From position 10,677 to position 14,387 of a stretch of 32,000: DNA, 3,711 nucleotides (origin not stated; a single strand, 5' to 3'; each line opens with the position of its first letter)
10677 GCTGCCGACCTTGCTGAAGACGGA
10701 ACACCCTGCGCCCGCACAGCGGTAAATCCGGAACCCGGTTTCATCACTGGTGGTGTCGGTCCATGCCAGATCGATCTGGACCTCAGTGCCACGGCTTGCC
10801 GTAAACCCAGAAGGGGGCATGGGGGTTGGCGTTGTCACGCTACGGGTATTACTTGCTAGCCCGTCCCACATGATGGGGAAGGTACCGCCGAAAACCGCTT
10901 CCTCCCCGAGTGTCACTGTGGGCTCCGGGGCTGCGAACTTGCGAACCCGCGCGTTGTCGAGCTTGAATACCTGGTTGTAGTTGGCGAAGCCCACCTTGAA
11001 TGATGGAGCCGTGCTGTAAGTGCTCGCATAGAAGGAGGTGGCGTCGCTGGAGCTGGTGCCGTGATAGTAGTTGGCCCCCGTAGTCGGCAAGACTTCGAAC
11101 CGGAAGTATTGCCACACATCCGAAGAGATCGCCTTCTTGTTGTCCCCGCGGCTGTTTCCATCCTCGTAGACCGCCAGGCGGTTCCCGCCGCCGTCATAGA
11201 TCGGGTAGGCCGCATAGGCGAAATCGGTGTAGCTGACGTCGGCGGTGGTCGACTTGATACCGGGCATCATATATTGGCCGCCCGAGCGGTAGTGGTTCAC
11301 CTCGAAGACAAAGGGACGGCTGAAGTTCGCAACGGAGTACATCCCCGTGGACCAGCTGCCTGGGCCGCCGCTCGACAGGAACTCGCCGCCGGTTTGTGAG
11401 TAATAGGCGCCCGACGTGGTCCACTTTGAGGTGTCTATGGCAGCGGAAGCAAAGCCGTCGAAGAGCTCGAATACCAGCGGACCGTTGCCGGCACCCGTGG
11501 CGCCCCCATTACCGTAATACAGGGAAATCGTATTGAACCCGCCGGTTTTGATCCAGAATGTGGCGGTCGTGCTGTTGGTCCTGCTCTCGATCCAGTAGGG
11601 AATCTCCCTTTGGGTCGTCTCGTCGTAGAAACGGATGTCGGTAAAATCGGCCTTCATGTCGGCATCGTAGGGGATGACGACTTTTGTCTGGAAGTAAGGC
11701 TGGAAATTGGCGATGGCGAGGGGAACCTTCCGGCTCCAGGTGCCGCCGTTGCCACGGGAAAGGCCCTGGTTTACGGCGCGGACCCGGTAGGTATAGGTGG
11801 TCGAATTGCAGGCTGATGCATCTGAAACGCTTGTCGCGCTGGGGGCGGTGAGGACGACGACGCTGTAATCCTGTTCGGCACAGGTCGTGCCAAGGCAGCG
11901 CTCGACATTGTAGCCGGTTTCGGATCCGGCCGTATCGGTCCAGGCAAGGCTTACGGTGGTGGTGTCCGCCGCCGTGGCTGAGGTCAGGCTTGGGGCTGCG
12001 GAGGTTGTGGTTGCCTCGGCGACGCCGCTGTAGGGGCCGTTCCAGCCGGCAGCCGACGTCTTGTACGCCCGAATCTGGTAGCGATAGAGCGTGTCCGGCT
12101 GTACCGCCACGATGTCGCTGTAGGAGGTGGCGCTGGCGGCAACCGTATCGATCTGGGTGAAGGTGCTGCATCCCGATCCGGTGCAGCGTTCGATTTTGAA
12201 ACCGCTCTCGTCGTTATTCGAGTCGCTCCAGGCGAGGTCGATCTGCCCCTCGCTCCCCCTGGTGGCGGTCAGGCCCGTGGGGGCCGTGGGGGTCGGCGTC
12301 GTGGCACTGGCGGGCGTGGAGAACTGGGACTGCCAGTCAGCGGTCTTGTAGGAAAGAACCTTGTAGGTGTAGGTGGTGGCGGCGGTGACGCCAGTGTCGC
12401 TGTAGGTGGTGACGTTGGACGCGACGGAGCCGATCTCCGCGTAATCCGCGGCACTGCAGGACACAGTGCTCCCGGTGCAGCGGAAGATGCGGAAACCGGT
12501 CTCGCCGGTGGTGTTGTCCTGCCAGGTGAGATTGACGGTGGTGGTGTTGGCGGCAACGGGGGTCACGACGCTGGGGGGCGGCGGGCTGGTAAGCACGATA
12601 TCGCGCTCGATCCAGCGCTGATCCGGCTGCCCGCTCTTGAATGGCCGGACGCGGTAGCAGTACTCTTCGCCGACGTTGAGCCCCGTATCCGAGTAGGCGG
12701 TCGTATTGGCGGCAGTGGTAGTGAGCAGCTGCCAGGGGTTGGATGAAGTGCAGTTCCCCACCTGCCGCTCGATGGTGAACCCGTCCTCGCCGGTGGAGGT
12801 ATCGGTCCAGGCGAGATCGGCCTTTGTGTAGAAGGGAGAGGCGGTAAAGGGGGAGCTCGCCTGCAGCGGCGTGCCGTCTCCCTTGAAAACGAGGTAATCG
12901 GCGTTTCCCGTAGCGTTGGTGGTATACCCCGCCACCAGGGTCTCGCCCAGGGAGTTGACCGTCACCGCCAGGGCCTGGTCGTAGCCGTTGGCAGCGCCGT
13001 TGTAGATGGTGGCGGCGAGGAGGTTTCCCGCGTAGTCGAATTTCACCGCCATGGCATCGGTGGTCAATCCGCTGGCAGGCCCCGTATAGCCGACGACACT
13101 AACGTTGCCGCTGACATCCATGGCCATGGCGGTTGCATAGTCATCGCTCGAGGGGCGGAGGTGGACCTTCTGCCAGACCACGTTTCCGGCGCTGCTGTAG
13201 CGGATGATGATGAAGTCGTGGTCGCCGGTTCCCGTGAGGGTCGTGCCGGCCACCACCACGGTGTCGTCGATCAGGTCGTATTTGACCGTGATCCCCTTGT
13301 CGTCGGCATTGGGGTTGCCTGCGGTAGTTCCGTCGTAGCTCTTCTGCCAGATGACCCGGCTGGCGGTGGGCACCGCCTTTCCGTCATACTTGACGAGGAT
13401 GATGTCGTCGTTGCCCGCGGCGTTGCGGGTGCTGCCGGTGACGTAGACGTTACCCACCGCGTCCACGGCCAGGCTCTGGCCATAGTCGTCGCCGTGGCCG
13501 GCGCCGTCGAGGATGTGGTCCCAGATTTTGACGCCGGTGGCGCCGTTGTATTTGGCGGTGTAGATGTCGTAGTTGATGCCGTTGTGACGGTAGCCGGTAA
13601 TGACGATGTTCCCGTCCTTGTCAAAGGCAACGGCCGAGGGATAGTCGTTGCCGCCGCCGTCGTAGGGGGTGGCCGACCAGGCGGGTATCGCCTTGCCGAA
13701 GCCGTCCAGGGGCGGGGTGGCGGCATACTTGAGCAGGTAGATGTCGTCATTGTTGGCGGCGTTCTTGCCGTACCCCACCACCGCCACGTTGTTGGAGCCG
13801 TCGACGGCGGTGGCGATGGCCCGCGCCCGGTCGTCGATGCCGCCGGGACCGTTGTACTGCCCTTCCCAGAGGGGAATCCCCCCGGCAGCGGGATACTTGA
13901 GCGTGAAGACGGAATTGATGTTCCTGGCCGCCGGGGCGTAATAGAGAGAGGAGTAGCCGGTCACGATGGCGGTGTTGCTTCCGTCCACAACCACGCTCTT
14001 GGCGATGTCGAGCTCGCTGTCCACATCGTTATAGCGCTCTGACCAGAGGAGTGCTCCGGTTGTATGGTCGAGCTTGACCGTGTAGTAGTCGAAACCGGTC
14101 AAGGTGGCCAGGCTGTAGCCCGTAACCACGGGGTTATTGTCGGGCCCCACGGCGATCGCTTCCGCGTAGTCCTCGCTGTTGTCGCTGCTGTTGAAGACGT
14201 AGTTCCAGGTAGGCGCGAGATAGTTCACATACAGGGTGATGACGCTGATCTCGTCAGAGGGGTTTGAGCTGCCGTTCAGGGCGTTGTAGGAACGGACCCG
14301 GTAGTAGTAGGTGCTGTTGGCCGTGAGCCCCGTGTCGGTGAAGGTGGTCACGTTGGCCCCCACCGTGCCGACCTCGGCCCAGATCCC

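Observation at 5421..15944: Modular architecture of the giant ORF: propeller-FN3-propeller, then repeated [FN3]n-DUF2341-lectin cassettes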

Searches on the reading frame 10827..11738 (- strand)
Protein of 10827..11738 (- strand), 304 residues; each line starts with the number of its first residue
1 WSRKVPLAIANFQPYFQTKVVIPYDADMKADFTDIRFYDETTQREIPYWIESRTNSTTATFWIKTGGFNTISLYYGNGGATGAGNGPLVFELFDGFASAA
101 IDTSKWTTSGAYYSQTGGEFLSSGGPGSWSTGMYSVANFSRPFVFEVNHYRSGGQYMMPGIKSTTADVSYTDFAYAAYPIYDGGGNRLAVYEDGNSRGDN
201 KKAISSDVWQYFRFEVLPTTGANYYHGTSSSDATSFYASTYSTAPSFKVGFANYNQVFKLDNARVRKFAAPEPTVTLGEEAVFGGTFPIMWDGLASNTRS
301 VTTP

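Call 10: search_protein_families(library=pfam, proteins=[window:10827-11738:-], max_evalue=1)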
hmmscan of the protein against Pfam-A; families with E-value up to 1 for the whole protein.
window:10827-11738:- (304 aa): 1 family
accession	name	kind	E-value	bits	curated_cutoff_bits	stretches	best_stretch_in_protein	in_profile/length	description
PF10102.14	DUF2341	-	1.8e-22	80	23.4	1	31-108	1-83/84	Domain of unknown function (DUF2341)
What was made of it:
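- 10896..11738 (-): Cassette 1 (aa 1403-1683): DUF2341 core plus GH16-like ConA jelly roll. Pfam DUF2341 at 80 bits (call 10).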

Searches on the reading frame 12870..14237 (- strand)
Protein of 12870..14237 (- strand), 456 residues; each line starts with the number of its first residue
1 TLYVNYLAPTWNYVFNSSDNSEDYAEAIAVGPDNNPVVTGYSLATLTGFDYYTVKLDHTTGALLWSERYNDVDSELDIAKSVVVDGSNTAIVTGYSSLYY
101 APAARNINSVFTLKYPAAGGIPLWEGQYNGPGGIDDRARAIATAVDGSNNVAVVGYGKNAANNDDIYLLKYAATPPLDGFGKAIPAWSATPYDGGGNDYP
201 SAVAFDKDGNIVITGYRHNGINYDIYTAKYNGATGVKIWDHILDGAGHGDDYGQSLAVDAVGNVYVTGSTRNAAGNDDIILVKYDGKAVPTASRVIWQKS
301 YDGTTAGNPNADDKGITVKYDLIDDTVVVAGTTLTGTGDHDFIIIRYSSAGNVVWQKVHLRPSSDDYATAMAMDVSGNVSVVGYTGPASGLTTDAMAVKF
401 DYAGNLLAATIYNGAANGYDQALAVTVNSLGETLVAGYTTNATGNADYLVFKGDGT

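Call 10: search_protein_families(library=pfam, proteins=[window:12870-14237:-], max_evalue=1)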
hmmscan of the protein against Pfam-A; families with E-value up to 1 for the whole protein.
window:12870-14237:- (456 aa): 2 families
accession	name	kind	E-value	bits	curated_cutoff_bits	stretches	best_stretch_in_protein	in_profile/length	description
PF06739.17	SBBP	-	4e-06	27.1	20.5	2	245-270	7-32/38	Beta-propeller repeat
PF17164.10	DUF5122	-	0.01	16.5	27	0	208-231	3-27/36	Domain of unknown function (DUF5122) beta-propeller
